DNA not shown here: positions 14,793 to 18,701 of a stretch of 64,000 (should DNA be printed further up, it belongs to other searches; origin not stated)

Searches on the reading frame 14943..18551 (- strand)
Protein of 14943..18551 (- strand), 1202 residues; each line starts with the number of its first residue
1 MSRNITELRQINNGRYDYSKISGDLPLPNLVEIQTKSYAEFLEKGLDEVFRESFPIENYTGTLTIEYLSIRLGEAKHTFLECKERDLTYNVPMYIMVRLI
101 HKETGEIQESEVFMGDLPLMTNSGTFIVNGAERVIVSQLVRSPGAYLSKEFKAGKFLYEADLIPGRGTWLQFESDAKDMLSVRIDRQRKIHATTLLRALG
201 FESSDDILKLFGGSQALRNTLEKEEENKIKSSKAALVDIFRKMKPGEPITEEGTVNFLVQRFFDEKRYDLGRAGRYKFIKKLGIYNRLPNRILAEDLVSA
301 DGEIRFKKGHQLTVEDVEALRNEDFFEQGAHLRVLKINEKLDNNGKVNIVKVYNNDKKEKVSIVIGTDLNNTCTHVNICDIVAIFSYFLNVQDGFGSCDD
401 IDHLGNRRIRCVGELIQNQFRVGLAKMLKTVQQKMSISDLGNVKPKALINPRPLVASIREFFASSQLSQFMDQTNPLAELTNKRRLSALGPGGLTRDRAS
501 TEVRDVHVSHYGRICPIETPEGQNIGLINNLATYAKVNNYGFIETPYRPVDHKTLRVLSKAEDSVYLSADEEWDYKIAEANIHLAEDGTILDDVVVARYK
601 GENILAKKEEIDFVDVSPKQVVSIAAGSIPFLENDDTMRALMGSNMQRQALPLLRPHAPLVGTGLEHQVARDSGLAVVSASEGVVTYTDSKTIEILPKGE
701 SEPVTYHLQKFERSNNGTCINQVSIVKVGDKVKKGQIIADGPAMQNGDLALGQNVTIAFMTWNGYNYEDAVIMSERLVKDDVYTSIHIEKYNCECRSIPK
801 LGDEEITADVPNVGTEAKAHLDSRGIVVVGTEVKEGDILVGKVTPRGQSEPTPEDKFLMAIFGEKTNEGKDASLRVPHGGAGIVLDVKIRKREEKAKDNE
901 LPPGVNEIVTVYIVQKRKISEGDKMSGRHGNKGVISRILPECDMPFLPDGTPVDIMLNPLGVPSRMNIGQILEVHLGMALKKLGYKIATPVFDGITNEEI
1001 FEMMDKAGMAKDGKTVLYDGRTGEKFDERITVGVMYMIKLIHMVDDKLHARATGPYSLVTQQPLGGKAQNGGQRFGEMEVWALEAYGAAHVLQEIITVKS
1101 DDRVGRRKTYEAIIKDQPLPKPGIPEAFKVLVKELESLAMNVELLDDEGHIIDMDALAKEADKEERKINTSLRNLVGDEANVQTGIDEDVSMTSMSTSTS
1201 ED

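Call 45: find_related_loci(query=window:14943-18551:-, collection=genome_contigs, flank=100)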
Query window:14943-18551:- (1202 aa) in genome_contigs; peptide patterns used: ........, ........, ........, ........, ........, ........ (x = any residue, [..] = any of these).
598 stretches matched a pattern (row limit reached: there are more); 553 encode a relative of the query (tblastn E <= 1e-3); the best 80 are kept; 80 distinct loci.
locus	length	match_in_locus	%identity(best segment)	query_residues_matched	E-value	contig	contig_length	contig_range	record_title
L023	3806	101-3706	100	1-1202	0e+0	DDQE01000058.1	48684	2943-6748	MAG TPA_asm: Bacillales bacterium UBA2450 UBA2450_contig_5540, whole genome shotgun sequence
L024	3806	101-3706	100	1-1202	0e+0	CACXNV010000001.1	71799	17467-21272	MAG: uncultured Erysipelotrichaceae bacterium isolate RUG11432 genome assembly, contig: RUG11432_asm_1, whole genome sho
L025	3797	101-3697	91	1-1198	0e+0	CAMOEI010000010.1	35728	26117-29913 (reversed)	MAG: uncultured Bacillales bacterium isolate SRR873606_bin.85_metaWRAP_v1.3_MAG genome assembly, contig: NODE_1607_lengt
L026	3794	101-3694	90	1-1201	0e+0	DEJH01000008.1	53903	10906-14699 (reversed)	MAG TPA_asm: Bacillales bacterium UBA2753 UBA2753_contig_1231, whole genome shotgun sequence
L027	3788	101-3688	90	1-1195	0e+0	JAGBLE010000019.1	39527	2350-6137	MAG: Bacilli bacterium isolate RGIG9216 Water_deer_Rumen-1__c230005, whole genome shotgun sequence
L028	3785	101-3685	91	1-1195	0e+0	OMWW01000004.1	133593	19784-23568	uncultured Erysipelotrichaceae bacterium isolate RUG042 genome assembly, contig: scaffold_22, whole genome shotgun seque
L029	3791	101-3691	88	1-1198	0e+0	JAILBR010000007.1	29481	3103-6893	MAG: Bacilli bacterium isolate RUI564 k141_11080693_flag=0_multi=41.4279_len=29481, whole genome shotgun sequence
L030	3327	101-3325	98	1-1075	0e+0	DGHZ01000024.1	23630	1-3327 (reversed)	MAG TPA_asm: Bacillales bacterium UBA3835 UBA3835_contig_59106, whole genome shotgun sequence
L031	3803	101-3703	84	1-1202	0e+0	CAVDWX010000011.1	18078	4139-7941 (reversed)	Gemmiger formicilis isolate H07668-L1_cleanbin_000023 genome assembly, contig: Spades_H07668-L1_contig_1400, whole genom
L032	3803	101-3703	82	1-1202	0e+0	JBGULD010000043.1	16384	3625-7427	MAG: Bacilli bacterium isolate ruminal_MAG_265 ruminal_MAG_265_contig_0044, whole genome shotgun sequence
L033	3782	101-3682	82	3-1196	0e+0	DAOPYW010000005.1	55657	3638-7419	MAG TPA_asm: Bacilli bacterium isolate AMR_MDS_1304 NODE_435_length_55657_cov_8.904392, whole genome shotgun sequence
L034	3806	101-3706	81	1-1202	0e+0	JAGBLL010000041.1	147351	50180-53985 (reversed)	MAG: Bacilli bacterium isolate RGIG9223 Water_deer_Rumen-2__c181558, whole genome shotgun sequence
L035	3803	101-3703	81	1-1201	0e+0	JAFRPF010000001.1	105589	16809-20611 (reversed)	MAG: Bacilli bacterium isolate RGIG2675 Goat_Omasum-3__c106, whole genome shotgun sequence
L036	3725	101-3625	81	1-1175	0e+0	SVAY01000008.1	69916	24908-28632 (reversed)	MAG: Erysipelotrichaceae bacterium isolate SIG214 NODE_134_length_69916_cov_288.715531, whole genome shotgun sequence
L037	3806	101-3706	94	1-1201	0e+0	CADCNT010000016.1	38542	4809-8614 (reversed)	MAG: uncultured Erysipelotrichaceae bacterium isolate RUG14810 genome assembly, contig: RUG14810_asm_16, whole genome sh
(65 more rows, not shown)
